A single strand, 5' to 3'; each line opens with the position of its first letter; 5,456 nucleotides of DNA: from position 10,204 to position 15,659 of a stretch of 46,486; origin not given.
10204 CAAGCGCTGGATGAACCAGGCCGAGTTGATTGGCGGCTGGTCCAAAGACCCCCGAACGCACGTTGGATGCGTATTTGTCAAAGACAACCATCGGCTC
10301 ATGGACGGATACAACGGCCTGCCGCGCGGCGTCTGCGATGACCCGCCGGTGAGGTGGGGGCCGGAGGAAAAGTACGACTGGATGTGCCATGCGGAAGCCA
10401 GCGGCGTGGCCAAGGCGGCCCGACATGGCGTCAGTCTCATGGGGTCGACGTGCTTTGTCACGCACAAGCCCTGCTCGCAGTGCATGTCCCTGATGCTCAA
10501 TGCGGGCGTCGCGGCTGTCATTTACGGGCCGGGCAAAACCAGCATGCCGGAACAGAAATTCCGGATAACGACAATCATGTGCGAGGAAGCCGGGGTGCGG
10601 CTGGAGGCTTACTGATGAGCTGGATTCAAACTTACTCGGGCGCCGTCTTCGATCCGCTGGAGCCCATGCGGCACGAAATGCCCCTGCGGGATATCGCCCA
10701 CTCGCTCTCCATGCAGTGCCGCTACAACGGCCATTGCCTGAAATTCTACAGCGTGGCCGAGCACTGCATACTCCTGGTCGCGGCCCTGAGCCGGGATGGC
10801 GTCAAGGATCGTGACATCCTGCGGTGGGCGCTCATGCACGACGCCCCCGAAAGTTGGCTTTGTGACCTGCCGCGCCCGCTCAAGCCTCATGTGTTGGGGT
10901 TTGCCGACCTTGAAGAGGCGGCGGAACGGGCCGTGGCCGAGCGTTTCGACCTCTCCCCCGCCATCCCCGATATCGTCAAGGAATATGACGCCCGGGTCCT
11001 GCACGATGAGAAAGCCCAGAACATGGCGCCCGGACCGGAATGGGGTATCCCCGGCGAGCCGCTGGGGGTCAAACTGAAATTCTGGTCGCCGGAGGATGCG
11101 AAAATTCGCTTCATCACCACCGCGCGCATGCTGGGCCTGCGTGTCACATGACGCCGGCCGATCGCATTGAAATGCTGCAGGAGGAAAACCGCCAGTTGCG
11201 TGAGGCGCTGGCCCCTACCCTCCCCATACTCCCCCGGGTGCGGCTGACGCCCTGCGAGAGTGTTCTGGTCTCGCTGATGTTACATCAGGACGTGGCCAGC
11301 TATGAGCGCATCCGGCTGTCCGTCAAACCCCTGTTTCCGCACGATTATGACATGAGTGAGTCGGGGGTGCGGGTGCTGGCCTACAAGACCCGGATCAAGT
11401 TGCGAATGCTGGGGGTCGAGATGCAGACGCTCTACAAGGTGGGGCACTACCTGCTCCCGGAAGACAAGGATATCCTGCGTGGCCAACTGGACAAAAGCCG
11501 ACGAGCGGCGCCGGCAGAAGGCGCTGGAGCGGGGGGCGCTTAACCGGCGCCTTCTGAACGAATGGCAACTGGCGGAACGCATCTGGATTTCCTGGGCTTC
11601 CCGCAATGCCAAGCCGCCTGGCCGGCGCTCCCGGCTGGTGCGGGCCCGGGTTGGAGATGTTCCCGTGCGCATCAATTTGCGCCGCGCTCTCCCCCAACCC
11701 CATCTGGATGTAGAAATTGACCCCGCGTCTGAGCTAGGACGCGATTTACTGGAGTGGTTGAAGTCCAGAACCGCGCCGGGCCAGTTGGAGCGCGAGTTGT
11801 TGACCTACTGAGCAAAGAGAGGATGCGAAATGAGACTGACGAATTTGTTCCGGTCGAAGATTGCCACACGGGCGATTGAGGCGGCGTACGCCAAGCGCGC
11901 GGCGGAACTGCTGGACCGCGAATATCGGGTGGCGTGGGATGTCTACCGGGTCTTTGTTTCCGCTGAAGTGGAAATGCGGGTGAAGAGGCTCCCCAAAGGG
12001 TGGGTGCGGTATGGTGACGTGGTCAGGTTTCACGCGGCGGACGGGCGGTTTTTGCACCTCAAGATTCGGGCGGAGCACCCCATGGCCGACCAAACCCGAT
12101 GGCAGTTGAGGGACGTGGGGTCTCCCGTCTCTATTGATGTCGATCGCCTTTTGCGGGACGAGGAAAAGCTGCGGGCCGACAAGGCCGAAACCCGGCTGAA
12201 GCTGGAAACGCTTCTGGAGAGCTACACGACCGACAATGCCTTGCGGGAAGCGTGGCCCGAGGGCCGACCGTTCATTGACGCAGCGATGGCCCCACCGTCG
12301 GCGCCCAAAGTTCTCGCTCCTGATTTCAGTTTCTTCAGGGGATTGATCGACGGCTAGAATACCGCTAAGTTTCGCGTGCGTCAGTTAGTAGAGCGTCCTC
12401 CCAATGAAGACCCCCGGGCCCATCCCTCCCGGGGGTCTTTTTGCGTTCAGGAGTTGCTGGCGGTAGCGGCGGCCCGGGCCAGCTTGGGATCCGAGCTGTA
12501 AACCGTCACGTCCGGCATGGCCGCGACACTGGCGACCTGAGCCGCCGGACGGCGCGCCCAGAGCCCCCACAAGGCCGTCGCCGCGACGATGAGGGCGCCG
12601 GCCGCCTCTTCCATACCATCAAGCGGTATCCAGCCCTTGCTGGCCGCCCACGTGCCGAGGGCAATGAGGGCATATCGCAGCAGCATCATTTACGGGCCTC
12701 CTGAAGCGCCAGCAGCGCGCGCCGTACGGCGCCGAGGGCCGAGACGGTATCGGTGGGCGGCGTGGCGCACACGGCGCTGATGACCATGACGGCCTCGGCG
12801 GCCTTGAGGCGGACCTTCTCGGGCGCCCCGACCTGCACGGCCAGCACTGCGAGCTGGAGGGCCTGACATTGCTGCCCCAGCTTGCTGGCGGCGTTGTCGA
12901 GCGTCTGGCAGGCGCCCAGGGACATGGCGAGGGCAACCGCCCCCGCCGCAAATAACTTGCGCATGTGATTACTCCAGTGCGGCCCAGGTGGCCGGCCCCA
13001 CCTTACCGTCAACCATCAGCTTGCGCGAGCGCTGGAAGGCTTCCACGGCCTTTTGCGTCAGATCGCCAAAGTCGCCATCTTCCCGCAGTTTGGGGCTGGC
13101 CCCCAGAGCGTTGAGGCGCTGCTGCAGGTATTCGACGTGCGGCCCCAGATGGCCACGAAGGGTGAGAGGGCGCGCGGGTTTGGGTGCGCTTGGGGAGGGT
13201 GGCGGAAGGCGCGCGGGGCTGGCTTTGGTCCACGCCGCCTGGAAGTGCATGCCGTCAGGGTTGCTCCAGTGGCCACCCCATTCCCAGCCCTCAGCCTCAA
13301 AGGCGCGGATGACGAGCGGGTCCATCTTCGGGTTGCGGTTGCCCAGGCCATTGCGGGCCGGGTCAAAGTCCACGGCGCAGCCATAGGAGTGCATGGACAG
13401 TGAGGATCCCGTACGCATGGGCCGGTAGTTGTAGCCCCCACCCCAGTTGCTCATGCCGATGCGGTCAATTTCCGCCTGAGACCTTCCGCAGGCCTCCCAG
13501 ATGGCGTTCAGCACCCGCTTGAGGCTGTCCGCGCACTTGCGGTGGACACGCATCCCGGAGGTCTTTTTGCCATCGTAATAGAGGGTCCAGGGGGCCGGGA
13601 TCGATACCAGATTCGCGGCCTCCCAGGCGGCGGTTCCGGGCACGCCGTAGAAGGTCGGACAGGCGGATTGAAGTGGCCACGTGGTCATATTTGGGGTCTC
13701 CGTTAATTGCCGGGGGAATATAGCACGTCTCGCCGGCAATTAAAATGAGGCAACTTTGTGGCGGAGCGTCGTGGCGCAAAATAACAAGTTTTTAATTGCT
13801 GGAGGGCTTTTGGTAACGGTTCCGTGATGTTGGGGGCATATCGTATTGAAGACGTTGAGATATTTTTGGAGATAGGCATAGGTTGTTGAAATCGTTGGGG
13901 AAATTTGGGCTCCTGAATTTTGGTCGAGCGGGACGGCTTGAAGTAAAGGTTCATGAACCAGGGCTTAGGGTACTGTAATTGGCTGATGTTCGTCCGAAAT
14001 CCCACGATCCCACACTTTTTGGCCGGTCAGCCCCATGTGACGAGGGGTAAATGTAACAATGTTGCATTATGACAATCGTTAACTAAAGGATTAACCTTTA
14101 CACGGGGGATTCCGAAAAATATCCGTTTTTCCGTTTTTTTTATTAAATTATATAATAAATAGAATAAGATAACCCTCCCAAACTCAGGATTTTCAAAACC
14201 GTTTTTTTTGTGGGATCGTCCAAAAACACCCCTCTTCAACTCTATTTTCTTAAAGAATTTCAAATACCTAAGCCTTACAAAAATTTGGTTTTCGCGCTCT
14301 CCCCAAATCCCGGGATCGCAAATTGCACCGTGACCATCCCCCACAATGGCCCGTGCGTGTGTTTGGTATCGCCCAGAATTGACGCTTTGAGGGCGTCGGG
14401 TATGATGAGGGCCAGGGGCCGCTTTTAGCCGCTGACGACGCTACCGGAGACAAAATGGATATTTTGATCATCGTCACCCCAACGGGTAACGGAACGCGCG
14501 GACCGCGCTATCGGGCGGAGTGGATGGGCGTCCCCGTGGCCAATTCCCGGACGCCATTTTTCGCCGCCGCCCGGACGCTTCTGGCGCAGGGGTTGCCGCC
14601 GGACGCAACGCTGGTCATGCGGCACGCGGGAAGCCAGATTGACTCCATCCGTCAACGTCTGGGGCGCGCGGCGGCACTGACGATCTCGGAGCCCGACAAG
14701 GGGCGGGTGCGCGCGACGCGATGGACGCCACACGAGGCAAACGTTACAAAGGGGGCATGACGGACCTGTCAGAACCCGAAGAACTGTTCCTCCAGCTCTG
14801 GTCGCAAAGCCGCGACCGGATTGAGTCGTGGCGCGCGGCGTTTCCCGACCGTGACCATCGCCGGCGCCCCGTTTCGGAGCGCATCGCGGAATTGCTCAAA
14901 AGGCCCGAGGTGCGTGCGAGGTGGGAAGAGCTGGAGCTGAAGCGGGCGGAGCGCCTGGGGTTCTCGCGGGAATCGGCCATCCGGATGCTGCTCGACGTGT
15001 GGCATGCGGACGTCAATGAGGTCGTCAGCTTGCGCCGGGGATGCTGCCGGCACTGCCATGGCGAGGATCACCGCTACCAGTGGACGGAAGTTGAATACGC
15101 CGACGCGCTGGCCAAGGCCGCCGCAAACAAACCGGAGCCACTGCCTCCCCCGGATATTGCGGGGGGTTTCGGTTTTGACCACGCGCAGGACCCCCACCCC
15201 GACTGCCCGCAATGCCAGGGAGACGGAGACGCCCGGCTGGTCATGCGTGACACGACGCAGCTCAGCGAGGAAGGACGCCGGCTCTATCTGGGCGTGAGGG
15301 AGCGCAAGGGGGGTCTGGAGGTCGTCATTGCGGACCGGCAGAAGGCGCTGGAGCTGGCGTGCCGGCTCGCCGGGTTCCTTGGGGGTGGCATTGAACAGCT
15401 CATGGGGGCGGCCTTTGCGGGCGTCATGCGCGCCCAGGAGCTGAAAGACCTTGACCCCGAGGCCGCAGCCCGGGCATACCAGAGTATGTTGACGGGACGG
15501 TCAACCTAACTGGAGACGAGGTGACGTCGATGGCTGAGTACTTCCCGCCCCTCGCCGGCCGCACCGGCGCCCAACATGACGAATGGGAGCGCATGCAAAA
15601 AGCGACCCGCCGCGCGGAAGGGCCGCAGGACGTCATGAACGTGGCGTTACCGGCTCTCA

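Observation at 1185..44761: A 16-bp palindrome, TTGAC-N6-GTCAA, recurs at gene boundaries across all modules and looks like a phage-specific operator/promoter regulon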

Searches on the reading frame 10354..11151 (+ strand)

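Call 32: search_protein_families(library=phrogs, proteins=[window:10354-11151:+], max_evalue=0.001)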
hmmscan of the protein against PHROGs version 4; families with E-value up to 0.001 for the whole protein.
window:10354-11151:+ (265 aa): 6 families
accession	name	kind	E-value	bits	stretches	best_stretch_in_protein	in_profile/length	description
phrog_318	-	other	3.8e-52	178.8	1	87-257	96-264/296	deoxyribonucleoside 5' monophosphate phosphatase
phrog_8467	-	other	1.4e-36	127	1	88-255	22-186/195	deoxyribonucleoside 5' monophosphate phosphatase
phrog_20276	-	unknown function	5.6e-18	66.2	1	88-191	1-98/103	-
phrog_21461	-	other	1.2e-13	51.4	1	88-138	1-51/52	phosphohydrolase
phrog_6402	-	other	3.6e-09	37.8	1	161-232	1-73/111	deoxyribonucleoside 5' monophosphate phosphatase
phrog_6047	-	unknown function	4.3e-06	27.9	1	132-205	30-104/186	-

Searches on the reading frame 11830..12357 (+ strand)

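Call 32: search_protein_families(library=phrogs, proteins=[window:11830-12357:+], max_evalue=0.001)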
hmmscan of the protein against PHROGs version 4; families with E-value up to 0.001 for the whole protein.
window:11830-12357:+ (175 aa): 1 family
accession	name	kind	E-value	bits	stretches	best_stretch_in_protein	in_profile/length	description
phrog_1965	-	unknown function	4.6e-09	38.1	1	105-161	133-189/208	-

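Call 59: search_protein_families(library=pfam, proteins=[window:11830-12357:+], max_evalue=0.01)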
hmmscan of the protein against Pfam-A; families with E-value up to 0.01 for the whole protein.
window:11830-12357:+ (175 aa): 1 family
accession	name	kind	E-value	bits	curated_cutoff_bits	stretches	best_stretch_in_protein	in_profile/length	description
PF18757.6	Nmad5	-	5.3e-10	40.1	27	1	102-160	133-190/206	Nucleotide modification associated domain 5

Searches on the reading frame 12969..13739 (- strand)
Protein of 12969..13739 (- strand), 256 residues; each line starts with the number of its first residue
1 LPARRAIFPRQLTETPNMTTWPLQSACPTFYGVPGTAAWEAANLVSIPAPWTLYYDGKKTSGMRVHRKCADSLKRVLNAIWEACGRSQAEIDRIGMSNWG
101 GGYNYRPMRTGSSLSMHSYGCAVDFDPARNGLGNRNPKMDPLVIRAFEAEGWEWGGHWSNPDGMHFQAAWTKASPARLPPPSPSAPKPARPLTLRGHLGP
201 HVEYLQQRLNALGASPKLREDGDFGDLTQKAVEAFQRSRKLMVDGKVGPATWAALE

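Call 32: search_protein_families(library=phrogs, proteins=[window:12969-13739:-], max_evalue=0.001)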
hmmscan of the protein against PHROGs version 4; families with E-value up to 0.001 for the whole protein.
window:12969-13739:- (256 aa): 14 families
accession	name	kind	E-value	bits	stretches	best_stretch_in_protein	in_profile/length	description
phrog_17001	-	lysis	7.7e-33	115.2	1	12-169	105-263/265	endolysin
phrog_2649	-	lysis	1.4e-24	88.3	1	86-256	43-236/261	endolysin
phrog_1493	-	lysis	8.3e-19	69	1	170-256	218-306/394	endolysin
phrog_1512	-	lysis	5.1e-14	54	1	144-255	111-242/314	endolysin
phrog_1224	-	head and packaging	3.6e-13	50.6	1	196-256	7-65/438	endolysin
phrog_6584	-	unknown function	6.3e-12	46.9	1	44-134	23-112/154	-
phrog_6707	-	lysis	4.9e-09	36.5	1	199-255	185-242/311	endolysin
phrog_880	-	lysis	1.5e-08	35.4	1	173-255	344-431/435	endolysin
phrog_16428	-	lysis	7.9e-07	29.1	1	205-255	466-518/520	endolysin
phrog_17214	-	lysis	9.9e-06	26.4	1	195-255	247-312/322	endolysin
phrog_465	-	lysis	2.7e-05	24.6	1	112-172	99-169/292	endolysin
phrog_5115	-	moron, auxiliary metabolic gene and host takeover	0.00026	21.3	1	109-205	58-158/283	ferredoxin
phrog_23452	-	unknown function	0.0003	21.9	0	196-253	58-119/135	-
phrog_1768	-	lysis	0.00032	19.4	1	61-170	926-1040/1577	endolysin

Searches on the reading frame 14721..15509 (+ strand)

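Call 7: search_protein_families(library=pfam, proteins=[window:14721-15509:+], max_evalue=0.01)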
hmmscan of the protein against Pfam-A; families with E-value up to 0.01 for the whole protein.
window:14721-15509:+ (262 aa): 1 family
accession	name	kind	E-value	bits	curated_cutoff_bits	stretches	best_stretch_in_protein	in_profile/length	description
PF03592.21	Terminase_2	-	0.0005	21.1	26.1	1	57-217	38-128/141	Terminase small subunit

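Call 8: search_protein_families(library=phrogs, proteins=[window:14721-15509:+], max_evalue=0.001)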
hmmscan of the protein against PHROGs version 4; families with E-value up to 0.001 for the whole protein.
window:14721-15509:+ (262 aa): 1 family
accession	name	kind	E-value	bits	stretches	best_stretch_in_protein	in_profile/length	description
phrog_51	-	head and packaging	1.3e-11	45.7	1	7-213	80-207/261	terminase small subunit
